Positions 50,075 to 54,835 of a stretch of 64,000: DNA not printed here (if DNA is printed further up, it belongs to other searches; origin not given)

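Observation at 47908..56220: Acetogen-style hdrC-hdrB-hdrA-mvhD-metV-metF operon in a Bacteroidota-like genome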

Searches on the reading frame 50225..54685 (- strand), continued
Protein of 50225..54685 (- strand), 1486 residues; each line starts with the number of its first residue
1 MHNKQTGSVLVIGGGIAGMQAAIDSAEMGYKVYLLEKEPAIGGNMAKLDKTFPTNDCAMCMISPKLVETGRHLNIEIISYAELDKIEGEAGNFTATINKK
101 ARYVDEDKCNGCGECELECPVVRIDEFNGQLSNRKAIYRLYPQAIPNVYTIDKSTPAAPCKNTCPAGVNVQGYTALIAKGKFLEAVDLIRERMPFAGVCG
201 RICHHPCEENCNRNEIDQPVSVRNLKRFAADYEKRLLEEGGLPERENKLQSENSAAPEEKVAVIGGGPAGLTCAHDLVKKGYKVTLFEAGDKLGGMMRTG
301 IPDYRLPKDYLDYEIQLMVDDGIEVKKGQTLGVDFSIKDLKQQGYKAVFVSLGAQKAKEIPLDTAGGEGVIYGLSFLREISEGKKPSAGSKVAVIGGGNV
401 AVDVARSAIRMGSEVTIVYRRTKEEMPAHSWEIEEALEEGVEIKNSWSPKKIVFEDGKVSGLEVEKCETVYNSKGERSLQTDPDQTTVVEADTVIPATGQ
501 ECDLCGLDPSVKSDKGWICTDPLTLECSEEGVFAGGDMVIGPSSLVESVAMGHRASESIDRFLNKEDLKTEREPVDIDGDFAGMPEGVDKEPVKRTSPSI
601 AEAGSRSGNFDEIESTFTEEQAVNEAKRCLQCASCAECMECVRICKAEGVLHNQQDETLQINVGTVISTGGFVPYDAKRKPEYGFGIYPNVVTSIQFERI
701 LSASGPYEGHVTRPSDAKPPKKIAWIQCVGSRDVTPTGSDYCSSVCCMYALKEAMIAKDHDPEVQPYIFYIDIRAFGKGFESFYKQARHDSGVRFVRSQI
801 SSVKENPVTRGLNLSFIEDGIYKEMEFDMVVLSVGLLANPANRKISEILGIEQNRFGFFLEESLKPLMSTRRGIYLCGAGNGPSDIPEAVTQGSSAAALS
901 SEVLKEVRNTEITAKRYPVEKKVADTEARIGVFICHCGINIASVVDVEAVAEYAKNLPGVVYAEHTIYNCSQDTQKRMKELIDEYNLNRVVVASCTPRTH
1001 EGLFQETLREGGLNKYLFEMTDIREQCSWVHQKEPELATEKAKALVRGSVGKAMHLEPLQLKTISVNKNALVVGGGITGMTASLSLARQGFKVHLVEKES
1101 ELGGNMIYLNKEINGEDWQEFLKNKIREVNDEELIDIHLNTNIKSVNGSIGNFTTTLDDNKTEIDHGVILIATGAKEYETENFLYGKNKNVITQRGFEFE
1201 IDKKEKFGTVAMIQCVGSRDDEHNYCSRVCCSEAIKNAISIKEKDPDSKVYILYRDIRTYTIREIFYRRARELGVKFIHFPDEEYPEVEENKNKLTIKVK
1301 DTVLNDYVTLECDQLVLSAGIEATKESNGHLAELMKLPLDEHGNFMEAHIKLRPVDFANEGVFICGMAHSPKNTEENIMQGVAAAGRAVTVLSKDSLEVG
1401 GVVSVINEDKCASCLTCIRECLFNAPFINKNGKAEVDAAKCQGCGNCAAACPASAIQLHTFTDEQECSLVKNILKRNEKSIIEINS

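Call 24: find_encoding_contigs(protein=P0023, flank=10000, max_places=1)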
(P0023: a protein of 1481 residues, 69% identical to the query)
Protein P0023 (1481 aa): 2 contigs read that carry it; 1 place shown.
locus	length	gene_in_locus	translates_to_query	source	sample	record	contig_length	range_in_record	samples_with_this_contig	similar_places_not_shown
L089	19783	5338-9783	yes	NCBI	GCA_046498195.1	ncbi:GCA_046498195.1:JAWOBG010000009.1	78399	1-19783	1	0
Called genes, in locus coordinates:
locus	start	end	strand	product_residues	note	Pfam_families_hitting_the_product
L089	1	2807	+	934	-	PF02574:S-methyl_trans (weak), PF00809:Pterin_bind, PF02607:B12-binding_2, PF02310:B12-binding, PF02965:Met_synt_B12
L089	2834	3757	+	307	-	PF02219:MTHFR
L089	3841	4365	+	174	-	PF13183:Fer4_8, PF13187:Fer4_9 (weak), PF13534:Fer4_17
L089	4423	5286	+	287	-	PF02754:CCG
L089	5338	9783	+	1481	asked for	PF00890:FAD_binding_2, PF12831:FAD_oxidored, PF14691:Fer4_20, PF07992:Pyr_redox_2, PF13450:NAD_binding_8, PF13738:Pyr_redox_3, PF07992:Pyr_redox_2, PF12831:FAD_oxidored, +25 more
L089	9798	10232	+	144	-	PF02662:FlpD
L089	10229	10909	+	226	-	PF12225:DUF5981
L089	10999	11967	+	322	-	PF02219:MTHFR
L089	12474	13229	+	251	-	PF12729:4HB_MCP_1 (weak)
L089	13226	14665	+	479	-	PF02386:TrkH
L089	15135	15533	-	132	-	PF01618:MotA_ExbB (weak)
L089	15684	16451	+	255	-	PF04397:LytTR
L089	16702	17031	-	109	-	-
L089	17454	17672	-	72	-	-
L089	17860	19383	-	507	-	PF01609:DDE_Tnp_1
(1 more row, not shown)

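Call 35: search_protein_families(library=pfam, proteins=[L072:5656-8412:+, L051:3647-5875:+, L047:15910-17832:-, L048:4763-5713:-, L040:4355-5938:-, L041:2623-3921:-, L080:17570-18499:+, L023:2397-3620:-, L084:1546-2589:-, L061:38-1105:+], max_evalue=0.0001)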
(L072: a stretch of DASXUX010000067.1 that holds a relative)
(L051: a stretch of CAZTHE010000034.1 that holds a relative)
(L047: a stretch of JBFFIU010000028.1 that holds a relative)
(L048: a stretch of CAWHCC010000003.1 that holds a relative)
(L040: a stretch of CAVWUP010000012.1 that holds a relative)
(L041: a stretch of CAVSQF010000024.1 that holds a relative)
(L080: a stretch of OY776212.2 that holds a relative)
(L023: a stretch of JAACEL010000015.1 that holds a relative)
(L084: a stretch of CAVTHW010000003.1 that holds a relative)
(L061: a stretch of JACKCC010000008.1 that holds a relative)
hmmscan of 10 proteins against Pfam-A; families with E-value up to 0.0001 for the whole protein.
L072:5656-8412:+ (919 aa): 2 families
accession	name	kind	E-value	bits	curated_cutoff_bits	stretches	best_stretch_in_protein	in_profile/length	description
PF01493.24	GXGXG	-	5.1e-13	49.4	32.5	1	658-815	28-173/190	GXGXG motif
PF13522.11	GATase_6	-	9.3e-07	29.4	27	1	223-294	9-80/130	Glutamine amidotransferase domain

L051:3647-5875:+ (743 aa): 4 families
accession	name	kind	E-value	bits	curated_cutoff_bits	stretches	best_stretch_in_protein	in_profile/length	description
PF01645.23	Glu_synthase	-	1.8e-89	301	20.4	1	418-726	60-368/369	Conserved region in glutamate synthase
PF01070.24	FMN_dh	-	5.1e-07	29.5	24.9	1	626-669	267-310/350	FMN-dependent dehydrogenase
PF13187.11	Fer4_9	-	8.9e-06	26.1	27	1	268-321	1-51/52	4Fe-4S dicluster domain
PF00478.31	IMPDH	-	7.8e-05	22.3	25.6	0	611-662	190-237/345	IMP dehydrogenase / GMP reductase domain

L047:15910-17832:- (641 aa): 1 family
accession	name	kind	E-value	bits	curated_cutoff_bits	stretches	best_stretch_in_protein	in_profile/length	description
PF01268.25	FTHFS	-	3.4e-262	871.1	27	1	26-641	2-556/556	Formate--tetrahydrofolate ligase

L048:4763-5713:- (317 aa): 2 families
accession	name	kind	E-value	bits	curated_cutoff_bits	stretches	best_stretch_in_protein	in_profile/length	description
PF00005.33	ABC_tran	-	5.6e-31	108.4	25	1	27-168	3-136/137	ABC transporter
PF13304.12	AAA_21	-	2e-10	41.7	27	1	136-197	233-297/304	AAA domain, putative AbiEii toxin, Type IV TA system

L040:4355-5938:- (528 aa): 0 families

L041:2623-3921:- (433 aa): 0 families

L080:17570-18499:+ (310 aa): 3 families
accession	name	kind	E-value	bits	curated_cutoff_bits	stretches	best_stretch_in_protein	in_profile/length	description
PF00175.26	NAD_binding_1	-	1.5e-13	51.8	22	1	150-251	2-107/109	Oxidoreductase NAD-binding domain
PF10418.14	DHODB_Fe-S_bind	-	4.5e-10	39.5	23.9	1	270-303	1-41/41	Iron-sulfur cluster binding domain of dihydroorotate dehydrogenase B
PF00970.30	FAD_binding_6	-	3.4e-06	27.8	21.1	1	46-136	4-97/99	Oxidoreductase FAD-binding domain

L023:2397-3620:- (408 aa): 0 families

L084:1546-2589:- (348 aa): 0 families

L061:38-1105:+ (356 aa): 3 families
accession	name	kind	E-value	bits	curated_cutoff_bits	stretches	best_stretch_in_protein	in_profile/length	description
PF17179.9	Fer4_22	-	2.1e-30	105.9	27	1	231-326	1-95/95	4Fe-4S dicluster domain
PF12838.12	Fer4_7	-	1.1e-06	29.5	27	0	223-244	29-50/52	4Fe-4S dicluster domain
PF13187.11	Fer4_9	-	9.7e-06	26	27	0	220-244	34-49/52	4Fe-4S dicluster domain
